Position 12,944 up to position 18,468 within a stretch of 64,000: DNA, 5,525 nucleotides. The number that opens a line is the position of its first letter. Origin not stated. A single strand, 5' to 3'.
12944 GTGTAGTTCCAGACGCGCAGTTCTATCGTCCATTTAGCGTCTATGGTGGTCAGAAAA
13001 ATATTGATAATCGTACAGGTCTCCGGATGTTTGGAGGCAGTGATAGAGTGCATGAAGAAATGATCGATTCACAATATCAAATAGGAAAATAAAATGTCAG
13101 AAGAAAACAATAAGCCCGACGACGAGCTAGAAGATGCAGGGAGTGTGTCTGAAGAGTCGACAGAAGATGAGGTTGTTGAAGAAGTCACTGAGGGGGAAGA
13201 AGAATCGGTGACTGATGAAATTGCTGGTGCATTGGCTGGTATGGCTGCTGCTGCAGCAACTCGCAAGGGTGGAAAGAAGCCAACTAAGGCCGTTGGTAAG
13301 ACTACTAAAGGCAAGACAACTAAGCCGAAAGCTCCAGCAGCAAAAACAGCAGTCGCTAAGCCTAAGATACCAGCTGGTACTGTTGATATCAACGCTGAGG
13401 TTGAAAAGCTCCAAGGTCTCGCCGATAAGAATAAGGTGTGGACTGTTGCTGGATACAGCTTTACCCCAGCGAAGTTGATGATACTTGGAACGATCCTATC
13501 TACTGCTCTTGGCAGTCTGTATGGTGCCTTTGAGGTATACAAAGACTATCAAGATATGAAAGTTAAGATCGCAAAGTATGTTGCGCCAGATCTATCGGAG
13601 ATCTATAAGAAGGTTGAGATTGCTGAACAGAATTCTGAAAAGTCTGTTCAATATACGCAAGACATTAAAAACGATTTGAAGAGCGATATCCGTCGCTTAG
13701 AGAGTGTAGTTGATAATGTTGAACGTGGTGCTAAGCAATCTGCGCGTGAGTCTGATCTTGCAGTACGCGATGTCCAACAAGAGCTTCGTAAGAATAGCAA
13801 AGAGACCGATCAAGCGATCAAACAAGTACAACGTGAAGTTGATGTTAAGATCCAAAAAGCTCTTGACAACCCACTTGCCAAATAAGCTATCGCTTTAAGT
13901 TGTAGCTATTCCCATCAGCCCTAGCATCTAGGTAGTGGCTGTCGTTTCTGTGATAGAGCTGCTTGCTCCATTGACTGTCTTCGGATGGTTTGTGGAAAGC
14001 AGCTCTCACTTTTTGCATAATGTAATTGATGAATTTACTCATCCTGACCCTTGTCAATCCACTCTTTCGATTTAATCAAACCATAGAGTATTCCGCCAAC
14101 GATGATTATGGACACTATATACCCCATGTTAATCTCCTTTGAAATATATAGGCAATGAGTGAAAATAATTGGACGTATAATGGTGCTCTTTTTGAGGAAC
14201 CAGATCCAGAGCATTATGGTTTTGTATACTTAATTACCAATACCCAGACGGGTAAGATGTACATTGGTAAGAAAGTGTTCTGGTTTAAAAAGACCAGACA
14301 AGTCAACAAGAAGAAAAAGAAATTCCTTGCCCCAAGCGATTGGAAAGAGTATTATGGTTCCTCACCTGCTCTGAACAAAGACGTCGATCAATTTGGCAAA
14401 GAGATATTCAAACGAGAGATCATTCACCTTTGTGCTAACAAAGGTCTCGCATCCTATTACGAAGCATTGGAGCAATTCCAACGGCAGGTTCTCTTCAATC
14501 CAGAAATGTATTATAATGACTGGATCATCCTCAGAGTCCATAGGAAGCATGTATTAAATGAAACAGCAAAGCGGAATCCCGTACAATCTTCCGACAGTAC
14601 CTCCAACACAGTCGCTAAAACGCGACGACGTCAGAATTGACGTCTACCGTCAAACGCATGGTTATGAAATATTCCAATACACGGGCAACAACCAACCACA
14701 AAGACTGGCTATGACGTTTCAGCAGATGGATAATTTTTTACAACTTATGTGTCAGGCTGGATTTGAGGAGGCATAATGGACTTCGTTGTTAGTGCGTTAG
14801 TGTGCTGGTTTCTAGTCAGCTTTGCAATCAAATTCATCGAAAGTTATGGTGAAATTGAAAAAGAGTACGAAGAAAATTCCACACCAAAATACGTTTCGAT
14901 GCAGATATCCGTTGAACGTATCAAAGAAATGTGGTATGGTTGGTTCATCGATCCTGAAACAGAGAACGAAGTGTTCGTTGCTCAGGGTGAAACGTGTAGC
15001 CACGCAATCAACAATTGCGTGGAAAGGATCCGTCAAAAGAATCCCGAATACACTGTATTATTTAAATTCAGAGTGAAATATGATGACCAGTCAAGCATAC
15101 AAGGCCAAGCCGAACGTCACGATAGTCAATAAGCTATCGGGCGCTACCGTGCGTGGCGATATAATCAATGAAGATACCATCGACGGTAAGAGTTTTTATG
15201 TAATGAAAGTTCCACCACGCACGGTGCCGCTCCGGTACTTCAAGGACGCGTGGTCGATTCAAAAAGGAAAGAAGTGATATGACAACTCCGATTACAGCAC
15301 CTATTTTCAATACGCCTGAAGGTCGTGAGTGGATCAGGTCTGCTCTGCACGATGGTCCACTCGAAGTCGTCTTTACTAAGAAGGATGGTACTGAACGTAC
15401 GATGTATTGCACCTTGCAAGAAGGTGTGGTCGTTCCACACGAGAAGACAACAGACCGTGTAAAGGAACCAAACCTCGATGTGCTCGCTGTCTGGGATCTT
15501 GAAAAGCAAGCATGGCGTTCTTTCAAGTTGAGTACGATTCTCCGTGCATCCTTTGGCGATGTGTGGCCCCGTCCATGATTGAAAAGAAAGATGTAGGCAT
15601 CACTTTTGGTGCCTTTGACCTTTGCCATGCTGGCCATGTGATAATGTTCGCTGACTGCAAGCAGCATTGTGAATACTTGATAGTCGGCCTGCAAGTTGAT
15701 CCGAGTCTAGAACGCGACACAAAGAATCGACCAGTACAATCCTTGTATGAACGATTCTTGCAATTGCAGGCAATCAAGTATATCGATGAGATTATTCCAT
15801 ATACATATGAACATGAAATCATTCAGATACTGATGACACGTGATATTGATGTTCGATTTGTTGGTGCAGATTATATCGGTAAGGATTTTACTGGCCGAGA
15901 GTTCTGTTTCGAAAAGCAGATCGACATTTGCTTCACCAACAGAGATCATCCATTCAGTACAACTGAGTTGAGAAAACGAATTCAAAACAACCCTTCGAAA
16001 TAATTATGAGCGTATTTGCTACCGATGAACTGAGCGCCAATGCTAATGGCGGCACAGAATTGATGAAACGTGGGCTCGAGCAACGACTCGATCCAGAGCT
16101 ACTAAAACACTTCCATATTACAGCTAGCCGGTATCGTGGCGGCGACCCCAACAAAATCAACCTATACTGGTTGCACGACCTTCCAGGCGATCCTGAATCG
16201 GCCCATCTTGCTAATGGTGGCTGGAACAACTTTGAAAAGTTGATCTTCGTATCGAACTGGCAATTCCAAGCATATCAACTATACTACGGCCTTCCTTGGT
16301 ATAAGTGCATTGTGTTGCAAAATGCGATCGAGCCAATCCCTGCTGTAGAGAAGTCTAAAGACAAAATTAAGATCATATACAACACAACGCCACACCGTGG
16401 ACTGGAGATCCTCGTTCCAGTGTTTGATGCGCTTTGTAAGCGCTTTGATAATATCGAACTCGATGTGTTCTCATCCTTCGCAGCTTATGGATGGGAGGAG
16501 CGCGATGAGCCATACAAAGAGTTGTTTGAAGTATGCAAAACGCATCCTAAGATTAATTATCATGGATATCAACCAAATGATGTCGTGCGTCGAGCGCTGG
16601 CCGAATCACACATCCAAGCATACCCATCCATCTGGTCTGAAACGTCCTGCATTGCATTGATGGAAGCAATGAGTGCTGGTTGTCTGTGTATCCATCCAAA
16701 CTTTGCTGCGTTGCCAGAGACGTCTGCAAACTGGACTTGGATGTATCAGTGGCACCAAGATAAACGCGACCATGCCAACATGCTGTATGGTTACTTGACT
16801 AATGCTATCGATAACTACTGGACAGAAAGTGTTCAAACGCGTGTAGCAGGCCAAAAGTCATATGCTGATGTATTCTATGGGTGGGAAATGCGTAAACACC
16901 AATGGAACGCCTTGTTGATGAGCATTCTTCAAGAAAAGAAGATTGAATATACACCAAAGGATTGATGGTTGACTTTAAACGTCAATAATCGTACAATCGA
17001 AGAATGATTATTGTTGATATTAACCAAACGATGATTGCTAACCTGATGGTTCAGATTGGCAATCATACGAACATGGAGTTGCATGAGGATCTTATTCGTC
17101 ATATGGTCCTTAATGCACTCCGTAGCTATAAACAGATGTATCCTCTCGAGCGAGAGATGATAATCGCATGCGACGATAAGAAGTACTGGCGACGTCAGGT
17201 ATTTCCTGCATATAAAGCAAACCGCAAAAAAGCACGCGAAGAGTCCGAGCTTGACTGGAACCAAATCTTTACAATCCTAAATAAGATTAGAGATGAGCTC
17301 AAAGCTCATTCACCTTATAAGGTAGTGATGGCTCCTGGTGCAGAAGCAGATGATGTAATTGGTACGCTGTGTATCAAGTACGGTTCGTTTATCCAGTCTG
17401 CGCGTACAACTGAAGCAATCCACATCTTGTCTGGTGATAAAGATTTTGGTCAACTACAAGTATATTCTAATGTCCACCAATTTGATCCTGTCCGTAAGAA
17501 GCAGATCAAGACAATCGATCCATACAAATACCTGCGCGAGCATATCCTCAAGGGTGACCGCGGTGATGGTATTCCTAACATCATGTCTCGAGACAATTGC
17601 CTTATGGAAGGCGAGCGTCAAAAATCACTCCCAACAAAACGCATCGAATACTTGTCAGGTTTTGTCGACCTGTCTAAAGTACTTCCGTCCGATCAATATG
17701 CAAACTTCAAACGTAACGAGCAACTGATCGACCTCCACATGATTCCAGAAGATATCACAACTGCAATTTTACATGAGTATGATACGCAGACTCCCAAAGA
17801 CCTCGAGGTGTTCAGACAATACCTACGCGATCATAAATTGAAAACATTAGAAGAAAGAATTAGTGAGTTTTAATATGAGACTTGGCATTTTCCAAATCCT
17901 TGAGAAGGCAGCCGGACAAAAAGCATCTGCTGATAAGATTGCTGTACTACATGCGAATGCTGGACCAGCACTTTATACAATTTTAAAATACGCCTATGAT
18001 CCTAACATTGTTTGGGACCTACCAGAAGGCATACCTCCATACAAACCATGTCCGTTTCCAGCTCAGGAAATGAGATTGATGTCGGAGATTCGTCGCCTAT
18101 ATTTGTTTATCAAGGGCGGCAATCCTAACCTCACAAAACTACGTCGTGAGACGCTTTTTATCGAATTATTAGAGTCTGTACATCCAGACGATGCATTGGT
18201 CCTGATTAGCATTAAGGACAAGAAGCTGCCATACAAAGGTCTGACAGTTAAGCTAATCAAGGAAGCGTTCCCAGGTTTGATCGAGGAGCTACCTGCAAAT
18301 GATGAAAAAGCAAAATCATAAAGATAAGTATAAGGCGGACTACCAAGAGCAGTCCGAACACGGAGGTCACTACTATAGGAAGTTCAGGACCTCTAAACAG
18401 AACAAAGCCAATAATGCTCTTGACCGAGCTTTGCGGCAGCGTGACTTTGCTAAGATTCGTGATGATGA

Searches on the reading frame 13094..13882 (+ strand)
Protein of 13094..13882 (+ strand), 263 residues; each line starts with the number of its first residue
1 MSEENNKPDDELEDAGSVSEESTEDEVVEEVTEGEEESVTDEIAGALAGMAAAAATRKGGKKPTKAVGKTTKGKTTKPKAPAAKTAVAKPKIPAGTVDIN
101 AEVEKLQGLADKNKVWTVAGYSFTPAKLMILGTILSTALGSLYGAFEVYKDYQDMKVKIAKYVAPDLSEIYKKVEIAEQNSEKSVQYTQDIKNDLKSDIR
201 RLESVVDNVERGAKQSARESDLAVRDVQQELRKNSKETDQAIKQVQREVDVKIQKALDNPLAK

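Call 3: search_protein_families(library=pfam, proteins=[window:13094-13882:+], max_evalue=1)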
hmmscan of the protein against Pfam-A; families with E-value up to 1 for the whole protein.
window:13094-13882:+ (263 aa): 4 families
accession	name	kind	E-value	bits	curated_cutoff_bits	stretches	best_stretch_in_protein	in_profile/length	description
PF05714.16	PFam54_60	-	0.019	15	27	1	129-239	74-167/185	Borrelia Bbcrasp-1 domain containing protein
PF08702.15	Fib_alpha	-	0.093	13.4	29.9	1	193-255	31-92/143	Fibrinogen alpha/beta chain family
PF11944.13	DUF3461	-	0.24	12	27.4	1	162-208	71-113/125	Protein of unknown function (DUF3461)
PF16515.11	HIP1_clath_bdg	-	0.3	11.9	28.8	1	183-247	13-77/99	Clathrin-binding domain of Huntingtin-interacting protein 1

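Call 4: search_protein_families(library=phrogs, proteins=[window:13094-13882:+], max_evalue=0.1)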
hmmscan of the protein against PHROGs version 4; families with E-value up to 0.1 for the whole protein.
window:13094-13882:+ (263 aa): 3 families
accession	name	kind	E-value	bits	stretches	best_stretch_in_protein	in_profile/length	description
phrog_18745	-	unknown function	0.002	19.1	1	185-243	85-144/145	-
phrog_9064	-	head and packaging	0.015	15.9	1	99-248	67-216/228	portal protein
phrog_7928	-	unknown function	0.074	14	0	188-209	6-27/63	-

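Call 15: search_protein_families(library=ncbifam, proteins=[window:13094-13882:+], max_evalue=1)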
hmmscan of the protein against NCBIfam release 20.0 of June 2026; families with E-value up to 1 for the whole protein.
window:13094-13882:+ (263 aa): 4 families
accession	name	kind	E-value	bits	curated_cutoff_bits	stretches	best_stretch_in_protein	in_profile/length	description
NF040716.1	YcaO_for_S12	equivalog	0.0005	18.6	700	1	148-211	367-431/571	30S ribosomal protein S12 methylthiotransferase accessory factor YcaO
TIGR03549.1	TIGR03549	equivalog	0.0022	16.3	900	1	148-212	515-580/723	OsmC domain/YcaO domain-containing protein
TIGR04527.1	mycoplas_twoTM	subfamily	0.056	13.1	125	1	147-250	37-131/248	MG_279/MG_280 family protein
TIGR03087.1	stp1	hypoth_equivalog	0.089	11.9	316.65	1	159-252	115-208/397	TIGR03087 family PEP-CTERM/XrtA system glycosyltransferase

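Call 29: search_dna_similar(query=window:13094-13882:+, collection=phages, mode=protein, max_evalue=0.001, max_rows=20)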
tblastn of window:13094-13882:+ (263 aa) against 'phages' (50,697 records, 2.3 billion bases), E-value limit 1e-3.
Records with a match: 1; places in all: 1; records where one place covers at least 80% of the query: 0.
Best place of each record, by identity: <60% 1.
By first word of the organism name: Pelagibacter 1.
By host as written in the record: Candidatus Pelagibacter sp. HTCC7211 1.
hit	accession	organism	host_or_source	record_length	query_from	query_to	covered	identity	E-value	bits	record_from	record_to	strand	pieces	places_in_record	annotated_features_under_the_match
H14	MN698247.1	Pelagibacter phage HTVC115P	Candidatus Pelagibacter sp. HTCC7211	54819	119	262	55%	37.5%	2e-24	107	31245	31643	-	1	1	hypothetical protein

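Call 65: search_protein_families(library=padloc, proteins=[window:13094-13882:+], max_evalue=0.1)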
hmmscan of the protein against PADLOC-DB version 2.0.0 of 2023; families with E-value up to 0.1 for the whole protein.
window:13094-13882:+ (263 aa): 2 families
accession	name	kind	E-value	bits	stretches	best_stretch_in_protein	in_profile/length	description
PDLC04109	PD-T7-4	-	0.00021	18.8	1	156-258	43-143/211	-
PDLC00640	ZorA2|ZorA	-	0.037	10.7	1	173-258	418-504/590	MotA/ExbB/TolQ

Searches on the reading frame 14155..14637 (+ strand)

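Call 44: search_protein_families(library=pfam, proteins=[window:14155-14637:+], max_evalue=0.01)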
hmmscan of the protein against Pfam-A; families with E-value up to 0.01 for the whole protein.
window:14155-14637:+ (161 aa): 2 families
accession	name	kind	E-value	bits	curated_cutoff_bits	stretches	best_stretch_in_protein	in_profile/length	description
PF19835.5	SegE_GIY-YIG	-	3.5e-37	127.8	25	1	6-124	1-123/123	Putative endonuclease segE, GIY-YIG domain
PF25580.1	TPR_Rlf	-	0.0047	16.7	27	0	102-141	184-221/226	Zinc finger protein Rlf-like, TPR repeats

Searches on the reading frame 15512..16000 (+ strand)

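Call 44: search_protein_families(library=pfam, proteins=[window:15512-16000:+], max_evalue=0.01)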
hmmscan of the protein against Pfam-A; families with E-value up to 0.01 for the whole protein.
window:15512-16000:+ (163 aa): 1 family
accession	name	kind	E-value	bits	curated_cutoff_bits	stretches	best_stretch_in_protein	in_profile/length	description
PF01467.32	CTP_transf_like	-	3.7e-13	50.3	21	1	30-154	1-131/133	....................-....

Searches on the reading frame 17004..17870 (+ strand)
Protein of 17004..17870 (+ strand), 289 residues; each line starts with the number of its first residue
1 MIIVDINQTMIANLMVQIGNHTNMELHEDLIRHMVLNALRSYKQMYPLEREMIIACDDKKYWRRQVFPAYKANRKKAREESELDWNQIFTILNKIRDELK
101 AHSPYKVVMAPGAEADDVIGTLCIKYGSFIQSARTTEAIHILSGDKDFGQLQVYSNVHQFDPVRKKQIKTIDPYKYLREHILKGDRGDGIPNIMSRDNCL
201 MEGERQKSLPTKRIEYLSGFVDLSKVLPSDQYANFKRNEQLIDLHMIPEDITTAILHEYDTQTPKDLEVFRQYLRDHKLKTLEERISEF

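Call 44: search_protein_families(library=pfam, proteins=[window:17004-17870:+], max_evalue=0.01)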
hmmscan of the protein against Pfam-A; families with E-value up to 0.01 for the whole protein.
window:17004-17870:+ (289 aa): 2 families
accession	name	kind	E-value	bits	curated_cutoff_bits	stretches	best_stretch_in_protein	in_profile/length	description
PF02739.22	5_3_exonuc_N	-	9.5e-18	64.9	34.3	1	34-173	35-156/164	5'-3' exonuclease, N-terminal resolvase-like domain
PF09293.15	RNaseH_C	-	7.6e-15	55.8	25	1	180-289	10-124/124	T4 RNase H, C terminal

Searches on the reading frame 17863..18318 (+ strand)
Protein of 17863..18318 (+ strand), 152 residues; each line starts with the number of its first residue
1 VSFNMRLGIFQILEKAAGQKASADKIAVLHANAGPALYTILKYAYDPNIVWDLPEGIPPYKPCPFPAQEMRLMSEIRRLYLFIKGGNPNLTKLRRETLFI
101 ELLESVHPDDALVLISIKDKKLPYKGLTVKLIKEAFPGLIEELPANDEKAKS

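Call 44: search_protein_families(library=pfam, proteins=[window:17863-18318:+], max_evalue=0.01)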
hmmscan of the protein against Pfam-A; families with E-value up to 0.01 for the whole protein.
window:17863-18318:+ (152 aa): 1 family
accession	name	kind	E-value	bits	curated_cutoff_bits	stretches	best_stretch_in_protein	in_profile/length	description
PF20025.4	DUF6433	-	3.8e-32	111.1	38.9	1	12-122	1-113/115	Family of unknown function (DUF6433)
